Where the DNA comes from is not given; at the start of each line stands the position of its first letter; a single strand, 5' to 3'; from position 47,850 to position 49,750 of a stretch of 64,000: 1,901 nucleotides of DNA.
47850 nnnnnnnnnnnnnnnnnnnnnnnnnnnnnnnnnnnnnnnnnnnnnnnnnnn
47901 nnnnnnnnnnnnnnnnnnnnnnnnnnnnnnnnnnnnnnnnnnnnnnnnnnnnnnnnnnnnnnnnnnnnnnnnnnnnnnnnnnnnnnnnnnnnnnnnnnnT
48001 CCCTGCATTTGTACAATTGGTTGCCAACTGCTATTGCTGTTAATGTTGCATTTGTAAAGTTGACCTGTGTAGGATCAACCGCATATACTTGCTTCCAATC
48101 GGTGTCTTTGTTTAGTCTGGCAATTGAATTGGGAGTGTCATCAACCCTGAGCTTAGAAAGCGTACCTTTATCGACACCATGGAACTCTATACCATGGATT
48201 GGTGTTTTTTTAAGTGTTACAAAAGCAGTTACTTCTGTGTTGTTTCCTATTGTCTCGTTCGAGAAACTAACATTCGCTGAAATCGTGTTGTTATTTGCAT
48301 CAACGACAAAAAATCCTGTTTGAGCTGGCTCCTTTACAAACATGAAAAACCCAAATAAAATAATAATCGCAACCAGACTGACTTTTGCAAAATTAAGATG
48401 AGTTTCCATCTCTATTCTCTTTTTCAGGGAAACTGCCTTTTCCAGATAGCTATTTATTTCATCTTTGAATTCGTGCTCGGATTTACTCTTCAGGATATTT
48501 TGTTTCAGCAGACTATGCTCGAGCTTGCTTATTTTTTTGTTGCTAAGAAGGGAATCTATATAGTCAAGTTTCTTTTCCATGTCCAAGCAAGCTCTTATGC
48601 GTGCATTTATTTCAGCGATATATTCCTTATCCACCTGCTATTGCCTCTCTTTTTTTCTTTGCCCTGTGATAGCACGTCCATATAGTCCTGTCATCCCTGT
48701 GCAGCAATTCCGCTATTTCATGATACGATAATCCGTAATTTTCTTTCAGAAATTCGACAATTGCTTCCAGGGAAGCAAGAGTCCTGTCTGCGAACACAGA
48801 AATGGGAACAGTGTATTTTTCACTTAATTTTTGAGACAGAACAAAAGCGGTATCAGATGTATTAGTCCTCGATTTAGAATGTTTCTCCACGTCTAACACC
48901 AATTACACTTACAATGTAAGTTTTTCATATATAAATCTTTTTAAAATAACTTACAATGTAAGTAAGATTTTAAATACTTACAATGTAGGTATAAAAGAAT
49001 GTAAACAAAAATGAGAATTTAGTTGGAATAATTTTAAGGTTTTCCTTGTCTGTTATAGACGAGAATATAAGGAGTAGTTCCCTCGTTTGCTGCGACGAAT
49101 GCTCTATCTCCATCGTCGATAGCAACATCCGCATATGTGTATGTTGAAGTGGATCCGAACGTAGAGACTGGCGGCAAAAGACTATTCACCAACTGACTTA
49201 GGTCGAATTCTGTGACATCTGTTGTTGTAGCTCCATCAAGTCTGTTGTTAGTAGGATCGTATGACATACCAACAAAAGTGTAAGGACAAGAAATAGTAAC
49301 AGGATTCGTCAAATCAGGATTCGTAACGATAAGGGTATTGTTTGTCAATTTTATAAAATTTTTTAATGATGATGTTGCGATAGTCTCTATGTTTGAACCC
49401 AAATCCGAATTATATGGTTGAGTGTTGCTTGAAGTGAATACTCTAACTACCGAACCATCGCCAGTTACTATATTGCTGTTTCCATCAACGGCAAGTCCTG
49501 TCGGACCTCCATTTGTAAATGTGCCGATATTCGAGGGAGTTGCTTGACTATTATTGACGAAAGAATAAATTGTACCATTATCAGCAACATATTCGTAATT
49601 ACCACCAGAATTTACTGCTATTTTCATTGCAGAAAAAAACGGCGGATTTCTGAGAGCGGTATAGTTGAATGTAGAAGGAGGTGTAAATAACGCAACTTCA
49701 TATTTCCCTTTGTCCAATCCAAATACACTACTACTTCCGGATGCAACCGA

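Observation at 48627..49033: HTH regulator translationally coupled to the giant adhesin gene, with a triple palindromic operator array in its promoter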

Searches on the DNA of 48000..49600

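Call 59: search_rna_families(source=window, start=48000, end=49600, threshold=evalue, max_evalue=1)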
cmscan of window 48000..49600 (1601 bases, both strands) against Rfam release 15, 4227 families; matches with E-value up to 1: 0.
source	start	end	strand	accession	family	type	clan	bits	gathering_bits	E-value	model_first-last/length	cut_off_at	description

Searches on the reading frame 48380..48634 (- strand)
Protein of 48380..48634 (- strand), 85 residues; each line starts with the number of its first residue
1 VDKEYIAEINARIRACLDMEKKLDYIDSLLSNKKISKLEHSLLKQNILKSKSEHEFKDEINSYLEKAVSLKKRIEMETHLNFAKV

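Call 49: search_protein_families(library=pfam, alignment_id=A2, max_evalue=10)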
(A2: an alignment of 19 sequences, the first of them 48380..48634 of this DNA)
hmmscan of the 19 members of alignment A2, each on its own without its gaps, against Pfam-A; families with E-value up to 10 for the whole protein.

A. member 1, window:48380-48634:- (85 aa): 0 families

B. families by the number of members that match (of 19 scanned): 43 families (the first 25 are shown)
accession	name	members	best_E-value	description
PF08044.16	DUF1707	2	0.0068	DUF1707 SHOCT-like domain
PF01920.25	Prefoldin_2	2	0.019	Prefoldin subunit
PF14703.12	PHM7_cyt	2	0.12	Cytosolic domain of 10TM putative phosphate transporter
PF09970.15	DUF2204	1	0.0013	Nucleotidyl transferase of unknown function (DUF2204)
PF10878.14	DUF2672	1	0.0021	Protein of unknown function (DUF2672)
PF06794.17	UPF0270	1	0.0023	Uncharacterised protein family (UPF0270)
PF09851.14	SHOCT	1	0.0024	Short C-terminal domain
PF22665.2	DUF6293_C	1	0.013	DUF6293 C-terminal winged helix domain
PF16805.11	Trans_coact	1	0.023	Phage late-transcription coactivator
PF04001.18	Vhr1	1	0.024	Transcription factor Vhr1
PF03285.20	Paralemmin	1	0.024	Paralemmin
PF25725.1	crAss_CARG1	1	0.031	Crassvirus cargo protein 1 domain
PF03148.19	Tektin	1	0.032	Tektin family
PF16566.10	CREPT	1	0.04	Cell-cycle alteration and expression-elevated protein in tumour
PF11690.13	DUF3287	1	0.049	Protein of unknown function (DUF3287)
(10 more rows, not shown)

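Call 50: search_solved_structures(query=A2, max_evalue=10)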
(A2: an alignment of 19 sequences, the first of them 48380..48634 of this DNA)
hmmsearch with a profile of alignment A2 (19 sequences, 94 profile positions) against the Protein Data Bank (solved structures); distinct sequences matched with E-value up to 10: 52.
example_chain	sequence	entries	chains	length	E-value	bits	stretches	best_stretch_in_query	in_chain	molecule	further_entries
1dh3_A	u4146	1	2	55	0.026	17.9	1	4-40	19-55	TRANSCRIPTION FACTOR CREB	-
8whn_A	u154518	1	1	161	0.027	17.8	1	8-75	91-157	Ribophorin 1 superfamily protein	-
9tlt_A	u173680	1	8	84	0.029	17.7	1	4-37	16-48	Sc-apCC-2-KLHL20-4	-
1t7l_A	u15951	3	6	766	0.059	16.7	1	29-59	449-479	5-methyltetrahydropteroyltriglutamate--homocysteine methyltransferase | 5-methyltetrahydropteroyltriglutamate-homocysteine methyltransferase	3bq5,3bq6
5zk1_A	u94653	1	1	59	0.06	16.7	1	4-40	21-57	Cyclic AMP-responsive element-binding protein 1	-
1xdj_A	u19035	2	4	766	0.063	16.6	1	29-59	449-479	5-methyltetrahydropteroyltriglutamate--homocysteine methyltransferase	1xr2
1xpg_A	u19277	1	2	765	0.064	16.6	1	29-59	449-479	5-methyltetrahydropteroyltriglutamate--homocysteine methyltransferase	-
3o3x_A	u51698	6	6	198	0.11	15.9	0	62-91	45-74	gp41-5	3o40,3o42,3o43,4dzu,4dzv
5zko_A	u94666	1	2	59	0.13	15.6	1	4-40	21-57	Cyclic AMP-responsive element-binding protein 1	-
8iw0_A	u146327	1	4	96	0.16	15.3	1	9-50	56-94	Liprin-beta-1,KN motif and ankyrin repeat domain-containing protein 1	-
1a5j_A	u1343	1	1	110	0.18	15.2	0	49-75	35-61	B-MYB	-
4c7n_B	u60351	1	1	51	0.2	15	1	4-37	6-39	SYNTHETIC ALPHA-HELIX, IM10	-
1ghi_A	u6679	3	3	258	0.28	14.6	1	31-61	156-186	BETA-LACTAMASE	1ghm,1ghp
1kge_A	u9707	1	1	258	0.3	14.5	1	31-61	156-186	BETA-LACTAMASE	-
5fv8_A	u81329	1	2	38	0.3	14.5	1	8-39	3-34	FOSW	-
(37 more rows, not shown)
